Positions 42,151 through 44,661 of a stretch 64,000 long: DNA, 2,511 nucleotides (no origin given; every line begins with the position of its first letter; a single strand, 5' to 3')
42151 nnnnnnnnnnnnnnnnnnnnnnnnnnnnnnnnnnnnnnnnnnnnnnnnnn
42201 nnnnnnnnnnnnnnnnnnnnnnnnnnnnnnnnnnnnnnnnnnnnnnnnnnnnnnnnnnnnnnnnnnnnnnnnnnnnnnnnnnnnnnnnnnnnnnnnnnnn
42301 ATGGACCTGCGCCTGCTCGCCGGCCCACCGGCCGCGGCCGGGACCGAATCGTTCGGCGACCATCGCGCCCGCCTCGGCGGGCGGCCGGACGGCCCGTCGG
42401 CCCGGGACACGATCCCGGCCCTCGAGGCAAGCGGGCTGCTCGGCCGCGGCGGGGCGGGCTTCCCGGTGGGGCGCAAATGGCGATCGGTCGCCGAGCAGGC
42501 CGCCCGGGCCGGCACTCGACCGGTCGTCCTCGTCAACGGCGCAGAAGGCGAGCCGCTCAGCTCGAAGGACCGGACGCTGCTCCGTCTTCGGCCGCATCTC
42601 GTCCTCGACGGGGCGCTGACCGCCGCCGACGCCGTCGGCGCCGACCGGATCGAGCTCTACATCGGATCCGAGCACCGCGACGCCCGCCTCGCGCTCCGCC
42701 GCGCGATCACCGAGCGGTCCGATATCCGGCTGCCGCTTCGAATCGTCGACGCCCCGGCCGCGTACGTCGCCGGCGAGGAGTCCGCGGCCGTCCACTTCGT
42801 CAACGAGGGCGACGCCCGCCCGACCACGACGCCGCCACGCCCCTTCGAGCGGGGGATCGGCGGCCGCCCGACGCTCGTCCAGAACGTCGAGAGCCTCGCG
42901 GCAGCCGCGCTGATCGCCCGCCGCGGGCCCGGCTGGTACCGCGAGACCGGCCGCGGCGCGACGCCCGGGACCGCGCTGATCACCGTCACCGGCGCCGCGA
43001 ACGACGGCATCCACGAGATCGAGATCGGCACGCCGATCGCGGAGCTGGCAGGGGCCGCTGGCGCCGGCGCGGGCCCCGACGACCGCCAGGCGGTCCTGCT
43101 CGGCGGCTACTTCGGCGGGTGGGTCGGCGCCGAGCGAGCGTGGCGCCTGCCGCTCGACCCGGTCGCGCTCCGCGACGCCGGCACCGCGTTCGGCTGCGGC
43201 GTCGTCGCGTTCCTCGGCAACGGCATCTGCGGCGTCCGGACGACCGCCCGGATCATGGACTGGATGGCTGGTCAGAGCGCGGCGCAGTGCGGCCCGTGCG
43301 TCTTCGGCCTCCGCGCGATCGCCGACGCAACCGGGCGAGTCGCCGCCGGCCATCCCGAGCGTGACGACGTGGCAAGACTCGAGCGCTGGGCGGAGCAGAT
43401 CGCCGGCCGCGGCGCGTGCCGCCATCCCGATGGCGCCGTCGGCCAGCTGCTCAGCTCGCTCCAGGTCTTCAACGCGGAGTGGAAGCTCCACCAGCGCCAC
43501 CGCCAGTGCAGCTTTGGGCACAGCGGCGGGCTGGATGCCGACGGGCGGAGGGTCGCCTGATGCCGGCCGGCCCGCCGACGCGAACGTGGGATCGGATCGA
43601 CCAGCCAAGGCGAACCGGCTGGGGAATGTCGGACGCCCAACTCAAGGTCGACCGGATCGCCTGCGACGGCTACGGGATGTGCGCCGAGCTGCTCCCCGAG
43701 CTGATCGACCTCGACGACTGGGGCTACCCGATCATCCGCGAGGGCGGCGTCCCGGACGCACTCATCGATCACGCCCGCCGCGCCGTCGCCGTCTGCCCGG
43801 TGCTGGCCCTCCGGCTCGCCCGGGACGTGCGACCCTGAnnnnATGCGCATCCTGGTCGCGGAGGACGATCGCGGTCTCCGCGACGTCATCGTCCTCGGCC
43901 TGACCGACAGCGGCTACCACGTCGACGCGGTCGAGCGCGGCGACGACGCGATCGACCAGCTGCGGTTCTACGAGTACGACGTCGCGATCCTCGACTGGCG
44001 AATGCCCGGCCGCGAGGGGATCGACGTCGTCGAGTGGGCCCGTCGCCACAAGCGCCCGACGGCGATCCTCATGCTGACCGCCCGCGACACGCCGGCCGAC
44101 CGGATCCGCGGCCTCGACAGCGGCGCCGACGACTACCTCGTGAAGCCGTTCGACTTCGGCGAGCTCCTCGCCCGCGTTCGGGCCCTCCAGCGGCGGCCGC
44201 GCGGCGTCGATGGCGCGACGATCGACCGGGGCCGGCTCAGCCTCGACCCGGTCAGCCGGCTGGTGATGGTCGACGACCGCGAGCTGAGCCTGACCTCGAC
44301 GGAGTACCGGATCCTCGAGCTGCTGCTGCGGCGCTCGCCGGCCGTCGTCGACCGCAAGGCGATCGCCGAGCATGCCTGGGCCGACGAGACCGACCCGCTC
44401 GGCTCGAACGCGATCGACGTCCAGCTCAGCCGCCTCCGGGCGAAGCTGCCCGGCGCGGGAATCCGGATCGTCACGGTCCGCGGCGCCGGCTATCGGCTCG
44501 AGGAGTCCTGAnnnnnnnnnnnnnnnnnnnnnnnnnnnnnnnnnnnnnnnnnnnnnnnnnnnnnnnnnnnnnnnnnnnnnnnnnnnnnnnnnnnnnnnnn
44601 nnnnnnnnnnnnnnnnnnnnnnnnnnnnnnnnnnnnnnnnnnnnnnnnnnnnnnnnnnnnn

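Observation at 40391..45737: Compact operon that could move electrons from cytoplasmic NADH across the membrane to a flavinylated protein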

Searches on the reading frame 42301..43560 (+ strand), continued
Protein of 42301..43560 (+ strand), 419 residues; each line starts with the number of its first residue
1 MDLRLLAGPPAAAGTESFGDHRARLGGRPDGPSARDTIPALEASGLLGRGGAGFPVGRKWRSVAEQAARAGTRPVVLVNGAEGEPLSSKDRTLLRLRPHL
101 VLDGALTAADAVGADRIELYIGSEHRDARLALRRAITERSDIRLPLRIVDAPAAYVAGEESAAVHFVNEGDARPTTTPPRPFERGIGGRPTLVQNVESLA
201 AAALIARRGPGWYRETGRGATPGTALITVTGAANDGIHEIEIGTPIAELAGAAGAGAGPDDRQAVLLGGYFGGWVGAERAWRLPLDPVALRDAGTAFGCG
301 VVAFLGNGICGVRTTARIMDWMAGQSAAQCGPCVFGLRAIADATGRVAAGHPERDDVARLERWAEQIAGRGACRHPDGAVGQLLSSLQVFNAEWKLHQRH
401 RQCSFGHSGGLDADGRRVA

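Call 44: search_solved_structures(query=window:42301-43560:+, max_evalue=0.001, show_alignments=2)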
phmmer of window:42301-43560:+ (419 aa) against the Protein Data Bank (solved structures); distinct sequences matched with E-value up to 0.001: 62 (the best 60 are shown).
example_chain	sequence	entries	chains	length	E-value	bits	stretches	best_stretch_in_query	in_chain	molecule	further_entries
7p5h_B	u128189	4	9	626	5.8e-45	157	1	35-403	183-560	Fe-hydrogenase, subunit beta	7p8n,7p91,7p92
8a6t_B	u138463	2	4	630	6.6e-45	156.9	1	38-409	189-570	Electron bifurcating hydrogenase subunit HydB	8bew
7q4w_B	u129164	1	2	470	7.1e-44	153.5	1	35-406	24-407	Iron hydrogenase HydB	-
7t2r_B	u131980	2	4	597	8e-44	153.3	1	36-404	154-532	NiFe hydrogenase subunit B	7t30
7q4v_B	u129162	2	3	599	1.6e-43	152.3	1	35-406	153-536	Iron hydrogenase HydB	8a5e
5ldw_F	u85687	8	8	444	2.1e-43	151.9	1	41-403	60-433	NADH dehydrogenase [ubiquinone] flavoprotein 1, mitochondrial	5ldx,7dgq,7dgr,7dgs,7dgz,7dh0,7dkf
5lc5_F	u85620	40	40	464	2.4e-43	151.7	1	40-403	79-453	NADH dehydrogenase [ubiquinone] flavoprotein 1, mitochondrial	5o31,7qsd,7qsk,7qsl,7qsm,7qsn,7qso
9w2u_F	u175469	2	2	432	2.7e-43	151.6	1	41-401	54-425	NADH dehydrogenase [ubiquinone] flavoprotein 1, mitochondrial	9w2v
8zo8_V1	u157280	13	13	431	3.5e-43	151.2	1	41-407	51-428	NADH dehydrogenase [ubiquinone] flavoprotein 1, mitochondrial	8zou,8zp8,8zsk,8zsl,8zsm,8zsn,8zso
5lnk_1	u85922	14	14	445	3.7e-43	151.1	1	40-395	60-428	Mitochondrial complex I, 51 kDa subunit | NADH dehydrogenase [ubiquinone] flavoprotein 1, mitochondrial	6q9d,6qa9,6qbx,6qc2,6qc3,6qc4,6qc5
5gpn_c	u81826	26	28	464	3.7e-43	151.1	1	41-407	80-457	NADH dehydrogenase [ubiquinone] flavoprotein 1, mitochondrial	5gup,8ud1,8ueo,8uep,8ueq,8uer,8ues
6g2j_F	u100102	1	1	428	3.7e-43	151.1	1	40-394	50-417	NADH dehydrogenase [ubiquinone] flavoprotein 1, mitochondrial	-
7zd6_1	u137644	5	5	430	4.1e-43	151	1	40-394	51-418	NADH dehydrogenase [ubiquinone] flavoprotein 1, mitochondrial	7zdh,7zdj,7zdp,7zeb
9f5x_B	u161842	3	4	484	4.1e-43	151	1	38-394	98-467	NADH dehydrogenase [ubiquinone] flavoprotein 1, mitochondrial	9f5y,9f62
6zk9_1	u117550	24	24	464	4.3e-43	150.9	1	40-395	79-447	NADH dehydrogenase [ubiquinone] flavoprotein 1, mitochondrial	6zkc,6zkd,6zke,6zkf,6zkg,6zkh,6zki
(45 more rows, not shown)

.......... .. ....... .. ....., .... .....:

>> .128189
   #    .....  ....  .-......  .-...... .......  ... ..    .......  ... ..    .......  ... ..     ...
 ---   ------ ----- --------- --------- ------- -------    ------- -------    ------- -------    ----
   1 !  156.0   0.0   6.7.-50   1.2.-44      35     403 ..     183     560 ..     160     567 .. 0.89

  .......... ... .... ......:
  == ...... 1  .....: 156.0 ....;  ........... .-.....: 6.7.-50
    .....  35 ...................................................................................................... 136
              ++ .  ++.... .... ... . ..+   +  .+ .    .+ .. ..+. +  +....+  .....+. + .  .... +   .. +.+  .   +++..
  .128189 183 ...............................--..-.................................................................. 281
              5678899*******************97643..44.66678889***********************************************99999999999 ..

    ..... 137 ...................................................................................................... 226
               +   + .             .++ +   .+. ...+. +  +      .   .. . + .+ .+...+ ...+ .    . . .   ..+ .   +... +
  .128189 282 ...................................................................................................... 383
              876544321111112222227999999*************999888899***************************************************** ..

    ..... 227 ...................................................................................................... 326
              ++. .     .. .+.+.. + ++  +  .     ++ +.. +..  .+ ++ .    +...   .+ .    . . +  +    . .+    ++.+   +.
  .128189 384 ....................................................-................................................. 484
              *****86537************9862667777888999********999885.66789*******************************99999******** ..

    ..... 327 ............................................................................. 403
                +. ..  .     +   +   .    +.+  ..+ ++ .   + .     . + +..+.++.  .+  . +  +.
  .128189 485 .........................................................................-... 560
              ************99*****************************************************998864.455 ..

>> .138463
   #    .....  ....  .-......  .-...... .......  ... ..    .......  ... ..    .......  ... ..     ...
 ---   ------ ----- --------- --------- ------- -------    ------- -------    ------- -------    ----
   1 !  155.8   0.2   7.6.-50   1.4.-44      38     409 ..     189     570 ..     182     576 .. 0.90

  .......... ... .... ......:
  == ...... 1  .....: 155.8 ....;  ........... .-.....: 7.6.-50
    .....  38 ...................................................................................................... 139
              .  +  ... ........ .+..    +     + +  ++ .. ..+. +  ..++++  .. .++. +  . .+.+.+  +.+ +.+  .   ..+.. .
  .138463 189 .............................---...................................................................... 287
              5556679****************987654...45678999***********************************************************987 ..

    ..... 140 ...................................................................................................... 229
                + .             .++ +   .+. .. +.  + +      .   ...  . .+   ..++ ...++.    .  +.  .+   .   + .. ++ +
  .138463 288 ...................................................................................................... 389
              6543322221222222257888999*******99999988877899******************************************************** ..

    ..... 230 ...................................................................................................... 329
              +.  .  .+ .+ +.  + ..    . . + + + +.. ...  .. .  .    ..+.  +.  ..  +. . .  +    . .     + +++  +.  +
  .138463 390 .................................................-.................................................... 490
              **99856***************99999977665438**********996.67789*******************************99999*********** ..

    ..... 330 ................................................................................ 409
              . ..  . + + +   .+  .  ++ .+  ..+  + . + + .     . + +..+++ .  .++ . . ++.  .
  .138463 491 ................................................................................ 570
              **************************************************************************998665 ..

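Call 72: search_protein_families(library=pfam, proteins=[L074:2783-3883:+, L074:3925-5070:+, L074:5072-5470:+, L074:5487-6353:+, L028:2962-4317:+, L031:1829-4537:+, L031:5595-6779:+], max_evalue=0.001)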
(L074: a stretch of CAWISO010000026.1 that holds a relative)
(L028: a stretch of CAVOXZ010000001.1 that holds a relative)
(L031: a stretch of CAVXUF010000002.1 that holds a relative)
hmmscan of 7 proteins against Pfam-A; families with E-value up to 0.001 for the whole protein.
L074:2783-3883:+ (366 aa): 1 family
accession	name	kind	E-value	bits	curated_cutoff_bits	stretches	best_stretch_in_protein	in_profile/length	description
PF04909.20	Amidohydro_2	-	5.2e-20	72.8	26.4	1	109-354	64-289/289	Amidohydrolase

L074:3925-5070:+ (381 aa): 1 family
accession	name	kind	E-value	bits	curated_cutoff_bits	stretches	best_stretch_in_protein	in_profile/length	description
PF04909.20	Amidohydro_2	-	5.4e-25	89.2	26.4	1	22-366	2-288/289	Amidohydrolase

L074:5072-5470:+ (132 aa): 3 families
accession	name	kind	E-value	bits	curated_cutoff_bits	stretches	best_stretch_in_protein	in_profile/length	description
PF00355.32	Rieske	-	2.1e-14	53.6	20.3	1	18-120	3-88/88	Rieske [2Fe-2S] domain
PF13806.12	Rieske_2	-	5.5e-10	39.6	27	1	20-130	5-103/104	Rieske-like [2Fe-2S] domain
PF22543.2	Rieske_4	-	0.00018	22.2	28.4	0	39-108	22-77/119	Soluble Rieske-type ferredoxin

L074:5487-6353:+ (288 aa): 2 families
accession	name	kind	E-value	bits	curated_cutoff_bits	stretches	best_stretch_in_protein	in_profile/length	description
PF12697.13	Abhydrolase_6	-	3.2e-06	28.4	26.3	1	38-245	17-178/217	Alpha/beta hydrolase family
PF00561.26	Abhydrolase_1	-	0.00031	20.9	25.8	0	40-120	18-99/245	alpha/beta hydrolase fold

L028:2962-4317:+ (451 aa): 7 families
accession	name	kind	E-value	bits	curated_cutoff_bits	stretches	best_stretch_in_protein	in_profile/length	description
PF12838.12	Fer4_7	-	6.9e-08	33.3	27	1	316-366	1-49/52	4Fe-4S dicluster domain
PF12837.12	Fer4_6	-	8e-08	32.3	25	1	310-331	2-23/24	4Fe-4S binding domain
PF13237.11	Fer4_10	-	1.4e-06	28.6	25.5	1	312-365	4-52/53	4Fe-4S dicluster domain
PF13187.11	Fer4_9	-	1.4e-05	25.4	27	1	317-367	2-49/52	4Fe-4S dicluster domain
PF14697.11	Fer4_21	-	2.5e-05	24.8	35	1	311-365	2-51/59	4Fe-4S dicluster domain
PF00037.32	Fer4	-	0.00027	21.1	21.1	1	311-331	2-22/24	4Fe-4S binding domain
PF12797.12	Fer4_2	-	0.00076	19.7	24.5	1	310-329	3-22/22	4Fe-4S binding domain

L031:1829-4537:+ (902 aa): 5 families
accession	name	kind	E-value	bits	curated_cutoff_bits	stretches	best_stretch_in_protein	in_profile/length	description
PF02738.23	MoCoBD_1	-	6.5e-76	255.1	27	1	314-556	1-244/244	Molybdopterin cofactor-binding domain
PF20256.3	MoCoBD_2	-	3.9e-64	217.3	27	1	589-838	11-283/283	Molybdopterin cofactor-binding domain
PF01799.25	Fer2_2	-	4.5e-27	94.4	30.3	1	79-152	1-75/75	[2Fe-2S] binding domain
PF01315.27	Ald_Xan_dh_C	-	5.3e-11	43.3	31.3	1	197-297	8-109/110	Aldehyde oxidase and xanthine dehydrogenase, a/b hammerhead domain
PF00111.32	Fer2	-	3.4e-06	27.3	21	1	12-59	2-50/77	2Fe-2S iron-sulfur cluster binding domain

L031:5595-6779:+ (394 aa): 1 family
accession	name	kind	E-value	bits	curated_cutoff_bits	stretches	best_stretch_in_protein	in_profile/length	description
PF06772.16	LtrA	-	2.2e-81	274.3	31.9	1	16-368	2-355/356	Bacterial low temperature requirement A protein (LtrA)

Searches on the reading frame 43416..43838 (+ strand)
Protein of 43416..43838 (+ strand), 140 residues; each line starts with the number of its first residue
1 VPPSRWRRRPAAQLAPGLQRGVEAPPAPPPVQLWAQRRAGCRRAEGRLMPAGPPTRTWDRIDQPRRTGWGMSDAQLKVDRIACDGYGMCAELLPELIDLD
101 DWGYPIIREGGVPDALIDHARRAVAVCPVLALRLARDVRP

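Call 3: search_protein_families(library=pfam, proteins=[window:43416-43838:+], max_evalue=0.01)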
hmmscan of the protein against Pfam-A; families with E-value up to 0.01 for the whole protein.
window:43416-43838:+ (140 aa): 2 families
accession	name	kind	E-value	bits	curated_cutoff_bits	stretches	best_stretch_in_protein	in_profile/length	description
PF13459.11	Fer4_15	-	2.3e-13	51.1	22.4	1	77-133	2-65/66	4Fe-4S single cluster domain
PF13370.11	Fer4_13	-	0.00027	22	24.5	1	78-132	1-56/58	4Fe-4S single cluster domain of Ferredoxin I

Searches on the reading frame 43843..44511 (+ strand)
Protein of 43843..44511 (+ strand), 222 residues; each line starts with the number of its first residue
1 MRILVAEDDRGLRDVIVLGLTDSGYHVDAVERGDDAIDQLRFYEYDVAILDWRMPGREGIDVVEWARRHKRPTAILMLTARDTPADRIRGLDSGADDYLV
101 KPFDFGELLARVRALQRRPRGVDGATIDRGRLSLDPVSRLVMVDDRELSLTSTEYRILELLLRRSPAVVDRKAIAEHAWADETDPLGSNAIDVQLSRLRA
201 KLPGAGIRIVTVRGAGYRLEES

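Call 3: search_protein_families(library=pfam, proteins=[window:43843-44511:+], max_evalue=0.01)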
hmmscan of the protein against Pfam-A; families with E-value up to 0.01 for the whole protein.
window:43843-44511:+ (222 aa): 2 families
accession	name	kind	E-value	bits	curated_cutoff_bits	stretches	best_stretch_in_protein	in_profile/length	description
PF00072.30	Response_reg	-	6e-28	97.7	30.2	1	3-113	1-111/111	Response regulator receiver domain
PF00486.34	Trans_reg_C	-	2e-18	66.6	26.2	1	146-219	2-77/77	Transcriptional regulatory protein, C terminal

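Call 6: search_protein_families(library=ncbifam, proteins=[window:43843-44511:+], max_evalue=0.01)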
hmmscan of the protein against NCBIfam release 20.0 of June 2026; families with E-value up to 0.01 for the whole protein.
window:43843-44511:+ (222 aa): 94 families (the best 25 are shown)
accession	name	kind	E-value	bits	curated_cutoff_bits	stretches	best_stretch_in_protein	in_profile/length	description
NF041734.1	resp_reg_RppA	equivalog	2.5e-55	187.3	250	1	1-220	1-228/229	two-component system response regulator RppA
TIGR01387.1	cztR_silR_copR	subfamily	1.3e-53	181.9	279.2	1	3-219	1-218/218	heavy metal response regulator transcription factor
TIGR02154.1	PhoB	equivalog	6.4e-51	172.8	296.2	1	2-219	4-225/226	phosphate regulon transcriptional regulator PhoB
NF007928.2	PRK10643.1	equivalog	4.5e-50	170.3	330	1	1-219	1-216/216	two-component system response regulator PmrA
NF012023.0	PRK15479.1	equivalog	1.8e-46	158.5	337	1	1-221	1-219/224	transcriptional regulator TctD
NF045991.1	RespRegCtrARhodob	equivalog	1.9e-46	158.6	350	1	1-221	1-223/224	response regulator transcription factor CtrA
NF008567.0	PRK11517.1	equivalog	7.9e-45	152.9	353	1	1-220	1-219/223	response regulator transcription factor HprR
NF007663.1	PRK10336.1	equivalog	5e-44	150.7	345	1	1-221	1-218/219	quorum sensing response regulator transcription factor QseB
NF040689.1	MtrAB_MtrA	equivalog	2.6e-43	147.9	300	1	3-218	1-217/219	MtrAB system response regulator MtrA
NF053854.1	RespRegPhoBBctds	equivalog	1.9e-42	145.2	270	1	3-219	1-224/225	two-component system response regulator PhoB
NF007346.1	PRK09836.1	equivalog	2.4e-41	142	420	1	1-220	1-222/227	copper/silver response regulator transcription factor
NF008078.0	PRK10816.1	equivalog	3.4e-40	137.9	336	1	1-220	1-221/223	two-component system response regulator PhoP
NF045944.1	ResRegRpaBCyano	equivalog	1e-39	136.3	330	1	4-219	1-227/229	response regulator transcription factor RpaB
NF041733.1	resp_reg_CseB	equivalog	1.6e-39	135.6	350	1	2-220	2-227/228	two-component system response regulator CseB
NF008296.0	PRK11083.1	equivalog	6.4e-39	133.7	273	1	2-220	5-226/228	two-component system response regulator CreB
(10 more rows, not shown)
